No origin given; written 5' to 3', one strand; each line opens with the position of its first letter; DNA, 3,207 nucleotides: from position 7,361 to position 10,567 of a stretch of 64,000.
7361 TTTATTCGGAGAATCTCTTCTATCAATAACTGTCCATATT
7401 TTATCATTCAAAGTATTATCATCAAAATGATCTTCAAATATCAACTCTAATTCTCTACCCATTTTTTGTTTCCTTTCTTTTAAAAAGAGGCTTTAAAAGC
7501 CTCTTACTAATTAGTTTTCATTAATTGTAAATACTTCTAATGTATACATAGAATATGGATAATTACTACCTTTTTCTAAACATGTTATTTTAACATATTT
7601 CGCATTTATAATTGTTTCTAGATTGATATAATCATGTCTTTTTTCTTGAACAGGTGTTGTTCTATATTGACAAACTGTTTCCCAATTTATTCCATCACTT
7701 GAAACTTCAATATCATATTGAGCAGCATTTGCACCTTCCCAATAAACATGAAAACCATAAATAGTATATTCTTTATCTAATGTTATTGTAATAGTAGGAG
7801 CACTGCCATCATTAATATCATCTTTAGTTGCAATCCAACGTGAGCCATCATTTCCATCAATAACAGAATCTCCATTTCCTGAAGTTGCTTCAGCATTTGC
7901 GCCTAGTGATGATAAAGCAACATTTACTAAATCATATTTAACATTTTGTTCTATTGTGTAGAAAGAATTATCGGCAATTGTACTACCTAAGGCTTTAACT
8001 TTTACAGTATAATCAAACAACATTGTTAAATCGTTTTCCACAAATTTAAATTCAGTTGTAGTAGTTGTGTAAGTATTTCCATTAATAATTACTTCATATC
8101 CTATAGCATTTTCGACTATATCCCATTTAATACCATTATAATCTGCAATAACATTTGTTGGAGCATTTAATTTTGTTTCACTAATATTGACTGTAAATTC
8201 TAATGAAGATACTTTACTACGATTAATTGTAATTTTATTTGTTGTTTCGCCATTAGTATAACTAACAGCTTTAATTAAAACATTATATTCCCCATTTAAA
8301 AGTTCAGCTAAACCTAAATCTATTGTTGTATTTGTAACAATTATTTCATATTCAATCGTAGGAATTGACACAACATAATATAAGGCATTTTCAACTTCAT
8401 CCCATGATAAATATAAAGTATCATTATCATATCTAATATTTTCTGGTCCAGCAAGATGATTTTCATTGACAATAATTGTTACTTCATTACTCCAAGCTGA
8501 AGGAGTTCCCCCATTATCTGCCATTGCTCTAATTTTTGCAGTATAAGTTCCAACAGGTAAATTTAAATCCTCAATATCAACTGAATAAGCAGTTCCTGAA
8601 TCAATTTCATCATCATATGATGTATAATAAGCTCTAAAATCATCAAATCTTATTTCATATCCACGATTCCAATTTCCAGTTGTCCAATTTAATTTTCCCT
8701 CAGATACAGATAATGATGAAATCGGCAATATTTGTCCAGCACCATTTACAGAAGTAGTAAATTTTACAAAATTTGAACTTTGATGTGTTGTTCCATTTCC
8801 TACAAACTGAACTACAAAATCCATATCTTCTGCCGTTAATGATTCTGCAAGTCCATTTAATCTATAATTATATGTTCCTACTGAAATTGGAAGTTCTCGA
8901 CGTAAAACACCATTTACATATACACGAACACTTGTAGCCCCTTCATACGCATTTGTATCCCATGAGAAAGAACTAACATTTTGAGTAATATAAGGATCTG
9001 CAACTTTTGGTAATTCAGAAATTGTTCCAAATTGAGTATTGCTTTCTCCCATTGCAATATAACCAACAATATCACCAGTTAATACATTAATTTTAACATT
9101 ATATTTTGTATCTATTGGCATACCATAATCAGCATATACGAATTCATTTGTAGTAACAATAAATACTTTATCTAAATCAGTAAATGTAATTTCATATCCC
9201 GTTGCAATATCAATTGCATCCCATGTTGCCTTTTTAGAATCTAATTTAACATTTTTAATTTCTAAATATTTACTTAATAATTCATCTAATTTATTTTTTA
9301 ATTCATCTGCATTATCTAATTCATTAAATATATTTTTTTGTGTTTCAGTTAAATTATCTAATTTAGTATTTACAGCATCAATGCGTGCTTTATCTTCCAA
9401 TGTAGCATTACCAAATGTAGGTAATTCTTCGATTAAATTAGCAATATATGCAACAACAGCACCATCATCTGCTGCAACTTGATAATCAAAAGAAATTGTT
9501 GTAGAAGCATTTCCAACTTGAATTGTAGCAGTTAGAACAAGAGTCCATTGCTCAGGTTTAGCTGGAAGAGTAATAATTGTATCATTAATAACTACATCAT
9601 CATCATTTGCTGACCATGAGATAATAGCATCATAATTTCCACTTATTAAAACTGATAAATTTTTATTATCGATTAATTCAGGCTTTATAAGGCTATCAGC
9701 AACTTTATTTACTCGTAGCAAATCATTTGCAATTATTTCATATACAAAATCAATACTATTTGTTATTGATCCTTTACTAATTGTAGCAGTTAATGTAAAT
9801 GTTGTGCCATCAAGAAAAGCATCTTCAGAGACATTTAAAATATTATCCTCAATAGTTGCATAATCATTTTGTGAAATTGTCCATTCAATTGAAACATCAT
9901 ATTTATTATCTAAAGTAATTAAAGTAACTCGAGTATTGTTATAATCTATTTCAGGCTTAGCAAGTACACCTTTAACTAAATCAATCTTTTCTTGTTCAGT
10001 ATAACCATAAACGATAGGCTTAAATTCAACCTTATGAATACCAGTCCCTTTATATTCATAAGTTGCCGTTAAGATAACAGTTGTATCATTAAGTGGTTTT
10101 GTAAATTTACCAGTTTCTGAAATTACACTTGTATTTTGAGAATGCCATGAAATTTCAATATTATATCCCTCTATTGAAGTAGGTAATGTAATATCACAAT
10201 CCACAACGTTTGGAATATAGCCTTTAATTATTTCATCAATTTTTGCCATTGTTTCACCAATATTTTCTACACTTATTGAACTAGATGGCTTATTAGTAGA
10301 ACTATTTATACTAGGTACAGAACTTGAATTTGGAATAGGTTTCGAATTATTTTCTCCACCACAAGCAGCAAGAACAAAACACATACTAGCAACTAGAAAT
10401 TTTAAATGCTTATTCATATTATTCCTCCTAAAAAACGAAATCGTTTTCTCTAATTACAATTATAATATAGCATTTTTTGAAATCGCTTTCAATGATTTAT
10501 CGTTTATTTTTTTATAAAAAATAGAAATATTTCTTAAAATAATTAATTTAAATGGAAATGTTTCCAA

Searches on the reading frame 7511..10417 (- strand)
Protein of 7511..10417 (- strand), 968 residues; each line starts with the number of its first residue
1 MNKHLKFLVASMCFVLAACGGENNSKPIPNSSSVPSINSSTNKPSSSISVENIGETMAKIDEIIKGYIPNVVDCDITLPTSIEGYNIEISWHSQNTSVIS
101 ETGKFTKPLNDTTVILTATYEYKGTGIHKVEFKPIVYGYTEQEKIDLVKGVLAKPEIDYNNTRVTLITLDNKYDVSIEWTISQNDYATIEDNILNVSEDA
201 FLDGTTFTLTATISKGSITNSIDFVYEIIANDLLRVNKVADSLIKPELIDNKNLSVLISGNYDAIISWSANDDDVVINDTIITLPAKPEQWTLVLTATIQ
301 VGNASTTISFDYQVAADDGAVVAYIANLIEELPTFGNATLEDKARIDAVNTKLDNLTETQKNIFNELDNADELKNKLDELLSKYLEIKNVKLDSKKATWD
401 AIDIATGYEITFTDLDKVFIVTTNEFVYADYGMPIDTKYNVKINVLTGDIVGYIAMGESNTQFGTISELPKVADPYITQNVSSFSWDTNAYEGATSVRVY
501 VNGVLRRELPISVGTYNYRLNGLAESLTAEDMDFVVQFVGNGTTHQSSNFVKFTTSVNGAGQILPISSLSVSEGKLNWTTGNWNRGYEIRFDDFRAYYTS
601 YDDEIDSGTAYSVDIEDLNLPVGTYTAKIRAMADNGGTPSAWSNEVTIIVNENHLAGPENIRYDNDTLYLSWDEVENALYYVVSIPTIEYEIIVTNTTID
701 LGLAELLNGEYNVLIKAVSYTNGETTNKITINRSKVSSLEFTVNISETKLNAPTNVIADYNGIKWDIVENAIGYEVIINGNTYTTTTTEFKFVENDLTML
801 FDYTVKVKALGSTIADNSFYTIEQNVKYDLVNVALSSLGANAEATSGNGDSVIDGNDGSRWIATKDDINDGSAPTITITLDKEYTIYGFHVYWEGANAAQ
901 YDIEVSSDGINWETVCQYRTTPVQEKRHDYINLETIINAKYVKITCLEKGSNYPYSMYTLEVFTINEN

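Call 5: search_protein_families(library=pfam, proteins=[window:7511-10417:-], max_evalue=0.01)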
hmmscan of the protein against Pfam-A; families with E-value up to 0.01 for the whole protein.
window:7511-10417:- (968 aa): 4 families
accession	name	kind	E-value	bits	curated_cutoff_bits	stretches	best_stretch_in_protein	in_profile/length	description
PF20578.4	aBig_2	-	1.4e-21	76.5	27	2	72-125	21-76/89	Atrophied bacterial Ig domain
PF00754.31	F5_F8_type_C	-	1.8e-18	67.3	28.2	1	844-958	9-124/127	F5/8 type C domain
PF22633.2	F5_F8_type_C_2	-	6.1e-13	49.6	27.8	1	852-944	2-91/91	NedA-like, galactose-binding domain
PF24607.1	CBM_AftD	-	0.00018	21.6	27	1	844-893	14-63/149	Arabinofuranosyltransferase D, third carbohydrate binding module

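Call 8: search_protein_families(library=ncbifam, proteins=[window:7511-10417:-], max_evalue=0.01)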
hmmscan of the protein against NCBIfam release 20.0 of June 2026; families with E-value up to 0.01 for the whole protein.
window:7511-10417:- (968 aa): 0 families
